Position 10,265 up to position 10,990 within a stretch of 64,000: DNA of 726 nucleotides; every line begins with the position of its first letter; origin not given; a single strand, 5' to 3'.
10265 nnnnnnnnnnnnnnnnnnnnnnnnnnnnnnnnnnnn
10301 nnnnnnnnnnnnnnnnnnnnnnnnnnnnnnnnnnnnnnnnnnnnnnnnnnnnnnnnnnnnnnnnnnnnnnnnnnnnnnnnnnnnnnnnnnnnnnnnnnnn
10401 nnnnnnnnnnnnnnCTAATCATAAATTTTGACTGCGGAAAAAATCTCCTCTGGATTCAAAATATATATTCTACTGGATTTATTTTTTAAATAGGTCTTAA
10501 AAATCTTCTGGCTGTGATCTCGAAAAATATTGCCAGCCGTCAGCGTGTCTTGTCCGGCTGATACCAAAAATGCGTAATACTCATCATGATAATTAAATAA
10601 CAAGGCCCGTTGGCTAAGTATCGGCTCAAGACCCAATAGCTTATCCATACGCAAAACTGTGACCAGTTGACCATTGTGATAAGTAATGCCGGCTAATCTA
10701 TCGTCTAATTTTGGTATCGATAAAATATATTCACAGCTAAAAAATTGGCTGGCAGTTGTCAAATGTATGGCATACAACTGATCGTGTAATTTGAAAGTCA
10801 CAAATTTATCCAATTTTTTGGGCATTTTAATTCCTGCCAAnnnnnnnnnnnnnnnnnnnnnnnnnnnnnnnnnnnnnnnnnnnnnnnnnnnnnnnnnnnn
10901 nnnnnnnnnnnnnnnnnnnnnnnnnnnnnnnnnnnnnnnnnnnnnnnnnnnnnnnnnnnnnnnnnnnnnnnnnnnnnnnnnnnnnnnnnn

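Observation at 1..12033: Type IV pilus machinery and a Pil-Chp-like chemosensory module encoded as one compact operon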

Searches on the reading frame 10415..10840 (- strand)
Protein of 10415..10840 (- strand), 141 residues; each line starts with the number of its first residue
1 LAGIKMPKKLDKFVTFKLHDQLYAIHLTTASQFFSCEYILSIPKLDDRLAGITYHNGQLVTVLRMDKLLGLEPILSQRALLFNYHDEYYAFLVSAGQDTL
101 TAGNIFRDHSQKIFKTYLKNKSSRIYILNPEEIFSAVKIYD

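Call 5: search_protein_families(library=pfam, proteins=[window:10415-10840:-], max_evalue=0.01)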
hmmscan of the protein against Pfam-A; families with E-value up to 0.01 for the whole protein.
window:10415-10840:- (141 aa): 1 family
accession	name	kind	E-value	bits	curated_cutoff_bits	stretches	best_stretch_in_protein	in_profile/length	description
PF01584.24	CheW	-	9.2e-10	38.7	23.5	1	13-100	2-92/138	CheW-like domain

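Call 78: search_protein_families(library=ncbifam, proteins=[window:10415-10825:-], max_evalue=0.001)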
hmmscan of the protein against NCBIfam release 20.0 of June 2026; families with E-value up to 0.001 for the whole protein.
window:10415-10825:- (136 aa): 0 families
